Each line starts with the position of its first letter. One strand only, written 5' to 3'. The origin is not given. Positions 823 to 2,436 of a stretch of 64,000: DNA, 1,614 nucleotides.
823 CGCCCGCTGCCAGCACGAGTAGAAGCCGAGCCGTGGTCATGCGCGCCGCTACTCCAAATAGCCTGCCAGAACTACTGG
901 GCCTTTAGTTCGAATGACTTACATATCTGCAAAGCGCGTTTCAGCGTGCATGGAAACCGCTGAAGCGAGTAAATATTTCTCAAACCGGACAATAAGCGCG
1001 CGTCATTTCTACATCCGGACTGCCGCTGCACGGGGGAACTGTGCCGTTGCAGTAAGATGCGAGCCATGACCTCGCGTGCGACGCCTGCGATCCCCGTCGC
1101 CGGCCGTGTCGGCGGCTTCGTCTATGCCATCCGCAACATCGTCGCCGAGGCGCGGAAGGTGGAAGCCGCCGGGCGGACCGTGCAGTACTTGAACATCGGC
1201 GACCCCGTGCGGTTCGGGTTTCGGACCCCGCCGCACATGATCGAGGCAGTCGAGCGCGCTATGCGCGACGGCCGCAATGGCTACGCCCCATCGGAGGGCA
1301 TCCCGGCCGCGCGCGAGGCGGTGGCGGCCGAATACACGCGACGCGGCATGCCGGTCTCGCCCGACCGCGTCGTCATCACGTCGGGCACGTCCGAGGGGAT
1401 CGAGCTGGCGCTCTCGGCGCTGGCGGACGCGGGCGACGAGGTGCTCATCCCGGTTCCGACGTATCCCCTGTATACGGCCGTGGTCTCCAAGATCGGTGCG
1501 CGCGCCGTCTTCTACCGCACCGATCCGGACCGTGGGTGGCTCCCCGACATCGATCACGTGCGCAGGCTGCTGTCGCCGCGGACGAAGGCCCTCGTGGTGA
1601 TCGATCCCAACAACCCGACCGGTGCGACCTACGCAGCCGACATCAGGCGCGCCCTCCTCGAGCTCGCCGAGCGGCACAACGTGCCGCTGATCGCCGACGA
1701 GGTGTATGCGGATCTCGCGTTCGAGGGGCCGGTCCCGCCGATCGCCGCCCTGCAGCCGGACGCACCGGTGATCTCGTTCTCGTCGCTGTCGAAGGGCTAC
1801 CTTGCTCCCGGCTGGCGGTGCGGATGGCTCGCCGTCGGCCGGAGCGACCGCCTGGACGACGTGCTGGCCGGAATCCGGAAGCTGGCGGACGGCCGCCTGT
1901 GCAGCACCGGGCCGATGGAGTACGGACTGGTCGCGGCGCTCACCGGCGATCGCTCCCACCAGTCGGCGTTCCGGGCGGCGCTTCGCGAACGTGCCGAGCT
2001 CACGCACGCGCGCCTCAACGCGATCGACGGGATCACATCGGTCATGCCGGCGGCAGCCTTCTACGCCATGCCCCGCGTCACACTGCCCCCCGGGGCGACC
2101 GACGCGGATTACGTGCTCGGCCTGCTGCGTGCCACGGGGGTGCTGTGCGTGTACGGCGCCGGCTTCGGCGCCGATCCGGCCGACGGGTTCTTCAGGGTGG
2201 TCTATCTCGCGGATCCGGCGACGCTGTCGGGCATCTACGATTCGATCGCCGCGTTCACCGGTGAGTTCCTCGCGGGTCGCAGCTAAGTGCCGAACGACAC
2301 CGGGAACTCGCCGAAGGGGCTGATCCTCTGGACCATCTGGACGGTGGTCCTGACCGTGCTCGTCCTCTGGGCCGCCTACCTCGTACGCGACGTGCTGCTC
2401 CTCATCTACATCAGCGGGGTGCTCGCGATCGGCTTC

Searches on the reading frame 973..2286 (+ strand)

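Call 46: search_protein_families(library=ncbifam, proteins=[window:973-2286:+], max_evalue=1e-10)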
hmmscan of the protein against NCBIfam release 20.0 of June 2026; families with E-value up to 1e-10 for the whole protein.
window:973-2286:+ (437 aa): 55 families (the best 25 are shown)
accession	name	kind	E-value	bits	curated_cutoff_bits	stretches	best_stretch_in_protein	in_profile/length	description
NF006230.0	PRK08363.1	equivalog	2e-104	349.5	534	1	42-429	4-392/398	alanine aminotransferase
TIGR01265.1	tyr_nico_aTase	subfamily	4.3e-73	246.6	292.45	1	52-429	15-399/403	tyrosine/nicotianamine family aminotransferase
TIGR01264.1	tyr_amTase_E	equivalog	2.9e-67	227.2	474.25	1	50-428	13-398/403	tyrosine transaminase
NF041364.1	GntC_guanitoxin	equivalog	1.4e-64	218.2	415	1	83-419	10-347/356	guanitoxin biosynthesis PLP-dependent (S)-gamma-hydroxy-L-arginine cyclodehydratase GntC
NF005744.0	PRK07568.1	subfamily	3.6e-57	194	389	1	52-370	14-327/398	pyridoxal phosphate-dependent aminotransferase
NF004770.0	PRK06108.1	subfamily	1.2e-55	189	422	1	84-420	49-383/396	pyridoxal phosphate-dependent aminotransferase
NF005601.0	PRK07337.1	equivalog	3.5e-53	181.1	496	1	51-414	18-377/394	pyridoxal phosphate-dependent aminotransferase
NF041091.1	asp_aminotase_Arch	equivalog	2.3e-51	174.8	550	1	56-428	15-374/376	aspartate aminotransferase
NF006756.0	PRK09276.1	subfamily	4.4e-48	164.1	507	1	51-411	14-368/387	LL-diaminopimelate aminotransferase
TIGR03540.1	DapC_direct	equivalog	8.9e-48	163.1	593.25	1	54-411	15-366/383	LL-diaminopimelate aminotransferase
NF006514.0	PRK08960.1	equivalog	3.1e-47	161.3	554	1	53-421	17-377/388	pyridoxal phosphate-dependent aminotransferase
NF005334.0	PRK06855.1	equivalog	1.1e-46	159.7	443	1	47-365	11-339/434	pyridoxal phosphate-dependent aminotransferase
NF004769.0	PRK06107.1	equivalog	3.6e-45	154.4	617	1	58-419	23-388/402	aspartate transaminase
NF005732.0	PRK07550.1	equivalog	3.8e-45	154.6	366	1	86-409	47-367/389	aminotransferase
NF005855.0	PRK07777.1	equivalog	2.4e-43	149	553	1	85-401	42-358/391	pyridoxal phosphate-dependent aminotransferase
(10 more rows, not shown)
